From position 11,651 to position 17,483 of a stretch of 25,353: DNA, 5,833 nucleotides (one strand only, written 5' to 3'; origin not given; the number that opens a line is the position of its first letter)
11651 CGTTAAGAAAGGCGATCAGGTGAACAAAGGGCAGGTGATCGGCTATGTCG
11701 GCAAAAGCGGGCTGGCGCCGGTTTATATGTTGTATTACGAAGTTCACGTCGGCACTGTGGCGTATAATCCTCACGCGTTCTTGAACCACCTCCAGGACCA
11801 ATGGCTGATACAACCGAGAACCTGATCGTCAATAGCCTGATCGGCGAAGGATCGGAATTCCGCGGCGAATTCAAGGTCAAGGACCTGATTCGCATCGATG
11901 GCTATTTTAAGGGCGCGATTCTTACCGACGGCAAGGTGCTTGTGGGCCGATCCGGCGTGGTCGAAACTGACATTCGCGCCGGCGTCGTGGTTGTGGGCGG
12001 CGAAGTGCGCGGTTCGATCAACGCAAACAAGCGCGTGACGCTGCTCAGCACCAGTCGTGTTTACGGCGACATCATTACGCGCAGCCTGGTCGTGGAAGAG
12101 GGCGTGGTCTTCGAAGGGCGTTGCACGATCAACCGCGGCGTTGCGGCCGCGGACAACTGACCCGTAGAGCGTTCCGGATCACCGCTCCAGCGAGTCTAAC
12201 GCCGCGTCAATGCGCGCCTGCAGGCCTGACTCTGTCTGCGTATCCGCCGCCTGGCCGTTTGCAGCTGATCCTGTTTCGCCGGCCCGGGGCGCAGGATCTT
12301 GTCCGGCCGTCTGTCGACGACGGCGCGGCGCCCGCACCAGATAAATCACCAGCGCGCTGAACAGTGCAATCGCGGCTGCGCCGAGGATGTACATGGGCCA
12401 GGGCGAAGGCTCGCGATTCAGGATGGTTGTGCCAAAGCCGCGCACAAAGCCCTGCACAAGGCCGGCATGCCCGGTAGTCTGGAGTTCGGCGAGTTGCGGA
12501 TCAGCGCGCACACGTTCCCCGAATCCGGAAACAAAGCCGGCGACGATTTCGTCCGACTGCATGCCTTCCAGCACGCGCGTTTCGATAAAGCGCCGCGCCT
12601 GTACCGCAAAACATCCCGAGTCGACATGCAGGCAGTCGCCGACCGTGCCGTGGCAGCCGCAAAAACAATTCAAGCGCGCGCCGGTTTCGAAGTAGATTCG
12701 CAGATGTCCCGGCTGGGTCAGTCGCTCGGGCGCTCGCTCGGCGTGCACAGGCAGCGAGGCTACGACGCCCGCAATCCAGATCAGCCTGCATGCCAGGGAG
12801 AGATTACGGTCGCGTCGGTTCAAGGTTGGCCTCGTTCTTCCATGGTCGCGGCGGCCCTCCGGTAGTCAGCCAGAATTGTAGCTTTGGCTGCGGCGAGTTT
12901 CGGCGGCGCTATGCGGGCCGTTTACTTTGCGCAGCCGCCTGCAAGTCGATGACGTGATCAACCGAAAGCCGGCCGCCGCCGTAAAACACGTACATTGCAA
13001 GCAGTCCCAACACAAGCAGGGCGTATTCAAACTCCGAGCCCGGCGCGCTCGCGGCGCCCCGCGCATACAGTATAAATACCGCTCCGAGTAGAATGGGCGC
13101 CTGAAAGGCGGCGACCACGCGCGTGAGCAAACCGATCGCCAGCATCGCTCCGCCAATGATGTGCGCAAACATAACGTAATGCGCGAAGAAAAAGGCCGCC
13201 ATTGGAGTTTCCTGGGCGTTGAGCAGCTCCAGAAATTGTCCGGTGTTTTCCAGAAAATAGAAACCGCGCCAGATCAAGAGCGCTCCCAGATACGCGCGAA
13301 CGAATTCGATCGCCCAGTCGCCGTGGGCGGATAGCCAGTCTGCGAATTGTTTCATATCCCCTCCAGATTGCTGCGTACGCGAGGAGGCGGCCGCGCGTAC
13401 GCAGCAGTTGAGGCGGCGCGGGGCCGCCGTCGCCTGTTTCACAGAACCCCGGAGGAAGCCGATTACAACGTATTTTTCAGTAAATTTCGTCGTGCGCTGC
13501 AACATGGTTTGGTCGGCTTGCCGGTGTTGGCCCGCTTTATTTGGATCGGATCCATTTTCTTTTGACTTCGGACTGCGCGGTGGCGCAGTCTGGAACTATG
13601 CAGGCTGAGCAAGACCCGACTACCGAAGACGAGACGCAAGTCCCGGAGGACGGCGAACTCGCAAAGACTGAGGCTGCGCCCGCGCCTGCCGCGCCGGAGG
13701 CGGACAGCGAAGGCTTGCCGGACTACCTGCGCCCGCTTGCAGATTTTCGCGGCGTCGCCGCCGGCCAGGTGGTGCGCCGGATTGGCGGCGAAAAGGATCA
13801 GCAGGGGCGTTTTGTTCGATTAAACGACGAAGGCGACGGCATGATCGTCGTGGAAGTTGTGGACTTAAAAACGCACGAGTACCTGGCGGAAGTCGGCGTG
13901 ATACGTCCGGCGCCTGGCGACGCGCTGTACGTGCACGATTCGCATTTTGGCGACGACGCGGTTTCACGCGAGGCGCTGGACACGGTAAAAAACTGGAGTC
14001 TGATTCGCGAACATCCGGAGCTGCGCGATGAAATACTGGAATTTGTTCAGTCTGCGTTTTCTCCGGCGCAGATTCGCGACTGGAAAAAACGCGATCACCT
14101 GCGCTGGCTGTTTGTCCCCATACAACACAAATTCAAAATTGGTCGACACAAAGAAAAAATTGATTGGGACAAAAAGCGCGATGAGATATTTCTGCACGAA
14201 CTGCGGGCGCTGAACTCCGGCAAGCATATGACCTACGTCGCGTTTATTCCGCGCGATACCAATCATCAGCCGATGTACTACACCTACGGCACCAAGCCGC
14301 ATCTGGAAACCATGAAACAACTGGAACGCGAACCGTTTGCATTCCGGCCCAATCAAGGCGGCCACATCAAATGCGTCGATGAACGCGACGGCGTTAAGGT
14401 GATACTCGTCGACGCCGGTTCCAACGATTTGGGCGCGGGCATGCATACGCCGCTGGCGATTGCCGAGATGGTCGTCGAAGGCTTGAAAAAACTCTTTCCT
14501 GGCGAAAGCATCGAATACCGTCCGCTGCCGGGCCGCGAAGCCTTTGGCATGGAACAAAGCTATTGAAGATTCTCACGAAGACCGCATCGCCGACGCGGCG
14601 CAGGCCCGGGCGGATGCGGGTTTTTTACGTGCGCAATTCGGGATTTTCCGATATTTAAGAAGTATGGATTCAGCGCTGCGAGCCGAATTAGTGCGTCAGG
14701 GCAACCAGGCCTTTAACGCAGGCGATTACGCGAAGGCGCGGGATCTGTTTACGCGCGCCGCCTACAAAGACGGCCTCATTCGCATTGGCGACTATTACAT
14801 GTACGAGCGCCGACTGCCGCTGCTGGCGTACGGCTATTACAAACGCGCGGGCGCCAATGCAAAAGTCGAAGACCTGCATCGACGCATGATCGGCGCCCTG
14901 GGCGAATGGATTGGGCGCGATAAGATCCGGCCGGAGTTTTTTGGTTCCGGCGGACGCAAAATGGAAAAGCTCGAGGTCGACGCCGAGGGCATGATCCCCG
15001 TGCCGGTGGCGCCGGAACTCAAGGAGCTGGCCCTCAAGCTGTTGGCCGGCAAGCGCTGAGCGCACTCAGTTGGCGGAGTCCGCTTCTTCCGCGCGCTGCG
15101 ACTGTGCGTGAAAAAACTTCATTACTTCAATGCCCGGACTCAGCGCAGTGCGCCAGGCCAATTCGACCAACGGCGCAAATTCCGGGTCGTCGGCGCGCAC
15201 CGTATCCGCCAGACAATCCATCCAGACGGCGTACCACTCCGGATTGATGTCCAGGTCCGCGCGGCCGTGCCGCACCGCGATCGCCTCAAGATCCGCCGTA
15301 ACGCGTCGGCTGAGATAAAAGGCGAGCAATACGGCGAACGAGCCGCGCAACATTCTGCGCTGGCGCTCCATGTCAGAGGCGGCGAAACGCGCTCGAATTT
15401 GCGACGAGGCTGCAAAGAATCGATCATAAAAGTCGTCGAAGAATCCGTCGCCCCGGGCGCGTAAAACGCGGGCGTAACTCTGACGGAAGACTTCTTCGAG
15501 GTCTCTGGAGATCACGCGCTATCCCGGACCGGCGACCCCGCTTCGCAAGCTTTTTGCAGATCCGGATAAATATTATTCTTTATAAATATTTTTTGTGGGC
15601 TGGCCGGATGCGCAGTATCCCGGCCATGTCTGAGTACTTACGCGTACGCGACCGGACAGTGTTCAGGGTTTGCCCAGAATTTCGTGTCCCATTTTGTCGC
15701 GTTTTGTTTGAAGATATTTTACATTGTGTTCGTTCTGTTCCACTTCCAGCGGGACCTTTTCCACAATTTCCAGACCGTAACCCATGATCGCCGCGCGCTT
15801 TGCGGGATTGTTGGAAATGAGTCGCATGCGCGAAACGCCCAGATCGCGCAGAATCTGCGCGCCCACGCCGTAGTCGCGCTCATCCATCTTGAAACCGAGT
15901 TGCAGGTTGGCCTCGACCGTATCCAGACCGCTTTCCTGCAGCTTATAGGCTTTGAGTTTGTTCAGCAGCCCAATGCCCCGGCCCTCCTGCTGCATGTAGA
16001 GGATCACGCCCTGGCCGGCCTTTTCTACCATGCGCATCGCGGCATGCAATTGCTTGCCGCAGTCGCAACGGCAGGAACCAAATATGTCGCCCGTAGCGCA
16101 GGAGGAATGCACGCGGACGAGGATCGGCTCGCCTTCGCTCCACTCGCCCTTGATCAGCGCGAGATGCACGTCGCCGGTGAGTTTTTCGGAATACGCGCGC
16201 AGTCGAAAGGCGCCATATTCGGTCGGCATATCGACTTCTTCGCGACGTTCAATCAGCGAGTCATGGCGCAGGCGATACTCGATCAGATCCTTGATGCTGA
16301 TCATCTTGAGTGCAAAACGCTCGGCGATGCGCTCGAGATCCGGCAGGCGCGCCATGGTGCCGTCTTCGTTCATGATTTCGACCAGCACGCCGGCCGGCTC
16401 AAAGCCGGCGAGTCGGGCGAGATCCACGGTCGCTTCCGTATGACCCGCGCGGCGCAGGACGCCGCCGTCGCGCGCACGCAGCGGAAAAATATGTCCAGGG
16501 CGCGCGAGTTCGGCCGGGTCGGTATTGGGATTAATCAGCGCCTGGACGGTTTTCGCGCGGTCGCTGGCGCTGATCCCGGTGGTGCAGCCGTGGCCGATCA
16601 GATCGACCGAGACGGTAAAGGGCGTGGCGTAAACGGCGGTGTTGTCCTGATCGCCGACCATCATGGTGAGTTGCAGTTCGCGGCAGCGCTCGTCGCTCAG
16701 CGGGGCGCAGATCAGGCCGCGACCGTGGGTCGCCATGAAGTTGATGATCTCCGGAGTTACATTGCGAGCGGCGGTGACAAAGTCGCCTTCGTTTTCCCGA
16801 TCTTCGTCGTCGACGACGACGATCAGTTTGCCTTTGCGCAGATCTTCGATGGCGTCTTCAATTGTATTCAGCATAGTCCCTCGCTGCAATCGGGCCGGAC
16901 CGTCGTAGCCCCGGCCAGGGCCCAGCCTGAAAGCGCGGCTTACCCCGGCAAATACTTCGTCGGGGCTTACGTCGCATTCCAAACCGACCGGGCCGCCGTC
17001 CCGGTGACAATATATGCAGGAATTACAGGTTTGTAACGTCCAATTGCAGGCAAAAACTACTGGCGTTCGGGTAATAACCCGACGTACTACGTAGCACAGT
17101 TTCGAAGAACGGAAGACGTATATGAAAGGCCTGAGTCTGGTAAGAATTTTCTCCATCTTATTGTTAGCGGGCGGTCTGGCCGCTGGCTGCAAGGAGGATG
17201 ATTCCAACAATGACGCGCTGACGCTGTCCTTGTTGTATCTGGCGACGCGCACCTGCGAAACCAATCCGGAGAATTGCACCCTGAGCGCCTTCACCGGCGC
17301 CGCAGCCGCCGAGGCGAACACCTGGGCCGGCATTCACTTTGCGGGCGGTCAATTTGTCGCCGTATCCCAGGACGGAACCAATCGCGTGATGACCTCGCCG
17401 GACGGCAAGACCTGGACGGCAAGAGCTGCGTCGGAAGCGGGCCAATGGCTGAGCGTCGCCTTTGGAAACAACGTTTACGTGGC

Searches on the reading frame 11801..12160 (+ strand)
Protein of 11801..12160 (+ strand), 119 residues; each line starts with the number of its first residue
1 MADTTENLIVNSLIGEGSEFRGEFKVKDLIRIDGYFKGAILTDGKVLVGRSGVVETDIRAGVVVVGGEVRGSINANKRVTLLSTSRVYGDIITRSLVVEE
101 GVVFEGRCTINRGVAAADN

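Call 20: search_protein_families(library=pfam, proteins=[window:11801-12160:+], max_evalue=0.001)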
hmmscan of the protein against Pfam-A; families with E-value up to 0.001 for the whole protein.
window:11801-12160:+ (119 aa): 1 family
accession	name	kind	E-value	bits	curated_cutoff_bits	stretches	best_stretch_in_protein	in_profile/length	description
PF04519.19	Bactofilin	-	7.4e-28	97.1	27.9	1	12-108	1-97/98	Polymer-forming cytoskeletal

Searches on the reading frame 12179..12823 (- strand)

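Call 20: search_protein_families(library=pfam, proteins=[window:12179-12823:-], max_evalue=0.001)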
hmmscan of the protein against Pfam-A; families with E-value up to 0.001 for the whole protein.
window:12179-12823:- (214 aa): 1 family
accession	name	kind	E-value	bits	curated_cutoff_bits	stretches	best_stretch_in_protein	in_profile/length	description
PF03918.19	CcmH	-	3e-07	30.3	25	1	19-112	4-93/143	Cytochrome C biogenesis protein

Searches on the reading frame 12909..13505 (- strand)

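Call 20: search_protein_families(library=pfam, proteins=[window:12909-13505:-], max_evalue=0.001)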
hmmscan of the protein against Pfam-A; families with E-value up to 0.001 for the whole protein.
window:12909-13505:- (198 aa): 2 families
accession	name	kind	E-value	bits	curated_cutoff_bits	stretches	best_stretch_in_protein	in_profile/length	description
PF07681.17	DoxX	-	9.1e-10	39.5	23.6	1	68-147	4-84/85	DoxX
PF04173.18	DoxD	-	6e-05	23.5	22.7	1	84-187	43-145/167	TQO small subunit DoxD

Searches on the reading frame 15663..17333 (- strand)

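Call 6: search_protein_families(library=pfam, proteins=[window:15663-17333:-], max_evalue=0.01)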
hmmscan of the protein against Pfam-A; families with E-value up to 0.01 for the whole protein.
window:15663-17333:- (556 aa): 2 families
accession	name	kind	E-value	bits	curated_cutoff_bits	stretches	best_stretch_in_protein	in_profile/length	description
PF00926.24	DHBP_synthase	-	1.2e-84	283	26.4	1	159-353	1-191/191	3,4-dihydroxy-2-butanone 4-phosphate synthase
PF00925.25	GTP_cyclohydro2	-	1.3e-73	246.4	23.3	1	363-528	2-165/165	GTP cyclohydrolase II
